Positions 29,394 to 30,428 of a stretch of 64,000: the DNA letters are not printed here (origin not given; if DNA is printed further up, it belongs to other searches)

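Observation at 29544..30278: Metallophosphoesterase fused to the 3' end of the his operon: candidate non-orthologous histidinol-phosphate phosphatase (hisC also missing)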

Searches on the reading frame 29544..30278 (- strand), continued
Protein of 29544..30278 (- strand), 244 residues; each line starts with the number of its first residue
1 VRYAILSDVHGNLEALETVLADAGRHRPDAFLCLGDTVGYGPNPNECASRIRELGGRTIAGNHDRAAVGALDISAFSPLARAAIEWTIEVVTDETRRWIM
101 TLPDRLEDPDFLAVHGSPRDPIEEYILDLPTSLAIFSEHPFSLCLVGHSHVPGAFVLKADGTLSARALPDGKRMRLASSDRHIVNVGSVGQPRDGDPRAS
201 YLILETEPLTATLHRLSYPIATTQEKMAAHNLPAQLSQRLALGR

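Call 79: search_dna_similar(query=window:29544-30278:-, collection=plasmids, mode=protein, max_evalue=1e-20, max_rows=15)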
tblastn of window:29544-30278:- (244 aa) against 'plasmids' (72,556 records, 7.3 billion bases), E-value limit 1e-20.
Records with a match: 53; places in all: 59; records where one place covers at least 80% of the query: 53.
Best place of each record, by identity: <60% 53.
By first word of the organism name: Hymenobacter 12; Azospirillum 10; Natribaculum 3; Trichormus 2; Adhaeribacter 2; Halomicrobium 2; Halapricum 2; Picosynechococcus 2; Rubrobacter 2; Haloarcula 2; and 14 more.
By predicted mobility (MOB-suite, as given by PLSDB): non-mobilizable 42; mobilizable 8; conjugative 3.
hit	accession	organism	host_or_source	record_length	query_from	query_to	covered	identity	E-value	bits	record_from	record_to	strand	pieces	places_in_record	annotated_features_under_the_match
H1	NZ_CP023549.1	Rhodobacter sp. CZR27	cell culture,paddy soil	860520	1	243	100%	37.7%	3e-35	139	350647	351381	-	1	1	metallophosphoesterase family protein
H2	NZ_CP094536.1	Hymenobacter monticola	Single cell,a pond on the Huanglong ...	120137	1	240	98%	37.4%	4e-35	139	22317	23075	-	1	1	metallophosphoesterase family protein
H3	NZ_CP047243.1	Trichormus variabilis 0441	cell culture,thermal spring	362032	1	243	100%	36.5%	3e-32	131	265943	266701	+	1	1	metallophosphoesterase family protein | GTP-binding protein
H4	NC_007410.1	Trichormus variabilis ATCC 29413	-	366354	1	243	100%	36.5%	3e-32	131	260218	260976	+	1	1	metallophosphoesterase family protein | GTP-binding protein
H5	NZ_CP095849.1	Hymenobacter sublimis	single cell,air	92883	1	240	98%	36.6%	4e-33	133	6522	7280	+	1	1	metallophosphoesterase family protein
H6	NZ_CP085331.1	Haladaptatus salinisoli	cell culture,saline soil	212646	1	244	100%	35.7%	1e-25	111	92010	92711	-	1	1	metallophosphoesterase family protein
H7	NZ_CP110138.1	Hymenobacter sp. YIM 151858-1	whole organism,soil sample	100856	1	240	98%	36.2%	2e-33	134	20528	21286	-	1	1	metallophosphoesterase family protein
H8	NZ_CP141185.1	Hymenobacter sp. GOD-10R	single cell,Crepidiastrum sonchifolium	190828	1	240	98%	35.9%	1e-34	138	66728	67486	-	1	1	metallophosphoesterase family protein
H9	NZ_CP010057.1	Hymenobacter sp. DG25B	single cell,soil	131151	1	240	98%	35.9%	1e-34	137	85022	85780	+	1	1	metallophosphoesterase family protein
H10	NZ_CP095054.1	Hymenobacter aerilatus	single cell,air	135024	1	240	98%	35.9%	2e-34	137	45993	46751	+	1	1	metallophosphoesterase family protein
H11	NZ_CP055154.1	Adhaeribacter swui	Cell culture,Mud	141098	1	240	98%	35.8%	2e-33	134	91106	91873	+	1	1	metallophosphoesterase family protein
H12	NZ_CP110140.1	Hymenobacter sp. YIM 151500-1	whole organism,soil sample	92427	1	240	98%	35.6%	2e-32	131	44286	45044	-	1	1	metallophosphoesterase family protein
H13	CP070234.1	Dolichospermum sp. DET69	freshwater metagenome,metagenomic ...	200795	1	243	100%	35.0%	6e-33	132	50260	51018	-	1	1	metallophosphoesterase family protein | GTP-binding protein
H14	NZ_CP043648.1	Hymenobacter sp. NBH84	pure culture,soil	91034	1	240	98%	35.4%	3e-31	128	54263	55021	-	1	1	metallophosphoesterase family protein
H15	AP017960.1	[Synechococcus] sp. NIES-970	-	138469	1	243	100%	35.0%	4e-30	124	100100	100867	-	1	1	metallophosphoesterase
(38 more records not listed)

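Call 80: get_annotated_region(hit=H2, flank=5000)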
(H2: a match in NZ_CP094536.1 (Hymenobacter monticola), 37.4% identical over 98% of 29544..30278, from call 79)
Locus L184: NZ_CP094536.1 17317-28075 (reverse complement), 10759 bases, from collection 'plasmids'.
description: Hymenobacter monticola strain KACC 22596 plasmid unnamed2, complete sequence
organism: Hymenobacter monticola (NCBI taxid 1705399)
taxonomy: Bacteria; Bacteroidota; Cytophagia; Cytophagales; Hymenobacteraceae; Hymenobacter; Hymenobacter monticola
host: -; source: Single cell,a pond on the Huanglong mountain; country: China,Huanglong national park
typing (MOB-suite, as given by PLSDB): mobilizable; relaxase MOBB
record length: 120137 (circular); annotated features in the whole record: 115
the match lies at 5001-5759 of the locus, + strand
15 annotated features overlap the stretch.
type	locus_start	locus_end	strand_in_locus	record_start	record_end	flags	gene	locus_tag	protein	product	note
CDS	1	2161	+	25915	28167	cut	-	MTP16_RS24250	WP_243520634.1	heavy metal translocating P-type ATPase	-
CDS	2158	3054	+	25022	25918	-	-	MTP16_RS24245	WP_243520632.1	cation diffusion facilitator family transporter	-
CDS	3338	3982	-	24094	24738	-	-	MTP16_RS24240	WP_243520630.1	hypothetical protein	-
CDS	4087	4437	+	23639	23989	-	-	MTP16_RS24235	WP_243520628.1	metalloregulator ArsR/SmtB family transcription factor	GO:0006355 - regulation of DNA-templated transcription [Evidence IEA]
CDS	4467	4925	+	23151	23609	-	-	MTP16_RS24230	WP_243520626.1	DUF6428 family protein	-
CDS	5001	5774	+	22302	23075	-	-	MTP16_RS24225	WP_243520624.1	metallophosphoesterase family protein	-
CDS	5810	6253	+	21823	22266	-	-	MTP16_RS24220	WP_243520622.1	DMT family transporter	-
CDS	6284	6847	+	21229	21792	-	-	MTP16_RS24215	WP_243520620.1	GNAT family N-acetyltransferase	-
CDS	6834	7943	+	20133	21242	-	arsB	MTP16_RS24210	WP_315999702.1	ACR3 family arsenite efflux transporter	-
CDS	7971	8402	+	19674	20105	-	-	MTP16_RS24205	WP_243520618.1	arsenate reductase ArsC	-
CDS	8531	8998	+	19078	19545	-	-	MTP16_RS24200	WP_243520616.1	hypothetical protein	-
CDS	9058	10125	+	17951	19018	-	-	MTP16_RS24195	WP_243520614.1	ArsO family NAD(P)H-dependent flavin-containing monooxygenase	-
CDS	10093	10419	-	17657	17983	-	-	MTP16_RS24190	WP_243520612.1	metalloregulator ArsR/SmtB family transcription factor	GO:0006355 - regulation of DNA-templated transcription [Evidence IEA]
CDS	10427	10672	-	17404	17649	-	-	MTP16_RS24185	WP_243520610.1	GDCCVxC domain-containing (seleno)protein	-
CDS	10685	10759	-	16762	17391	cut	merTP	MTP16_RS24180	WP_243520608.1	mercuric transport protein MerTP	-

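Call 81: get_annotated_region(hit=H1, flank=5000)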
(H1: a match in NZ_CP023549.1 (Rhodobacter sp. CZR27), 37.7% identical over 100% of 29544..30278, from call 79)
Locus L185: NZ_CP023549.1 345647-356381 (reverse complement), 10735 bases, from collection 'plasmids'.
description: Rhodobacter sp. CZR27 plasmid unnamed1, complete sequence
organism: Rhodobacter sp. CZR27 (NCBI taxid 2033869)
taxonomy: Bacteria; Pseudomonadota; Alphaproteobacteria; Rhodobacterales; Paracoccaceae; Rhodobacter; Rhodobacter sp. CZR27
host: -; source: cell culture,paddy soil; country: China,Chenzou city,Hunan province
typing (MOB-suite, as given by PLSDB): non-mobilizable
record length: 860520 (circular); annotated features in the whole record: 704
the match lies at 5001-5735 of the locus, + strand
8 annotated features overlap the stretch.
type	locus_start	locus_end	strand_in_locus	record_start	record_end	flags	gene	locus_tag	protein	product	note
CDS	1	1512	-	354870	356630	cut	-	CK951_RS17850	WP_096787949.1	MFS transporter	GO:0055085 - transmembrane transport [Evidence IEA]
CDS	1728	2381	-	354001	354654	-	-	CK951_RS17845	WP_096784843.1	adenylate kinase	GO:0006139 - nucleobase-containing compound metabolic process [Evidence IEA]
CDS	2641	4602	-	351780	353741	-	acs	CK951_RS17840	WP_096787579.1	acetate--CoA ligase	GO:0019427 - acetyl-CoA biosynthetic process from acetate [Evidence IEA]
CDS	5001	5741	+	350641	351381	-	-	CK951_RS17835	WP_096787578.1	metallophosphoesterase family protein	-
CDS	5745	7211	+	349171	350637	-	-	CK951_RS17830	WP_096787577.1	bifunctional serine/threonine-protein kinase/universal stress protein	-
CDS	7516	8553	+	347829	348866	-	-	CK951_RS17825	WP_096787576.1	polysaccharide biosynthesis protein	-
CDS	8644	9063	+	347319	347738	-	-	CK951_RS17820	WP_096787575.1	hypothetical protein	-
CDS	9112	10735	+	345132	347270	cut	-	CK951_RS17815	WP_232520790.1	NosR/NirI family protein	-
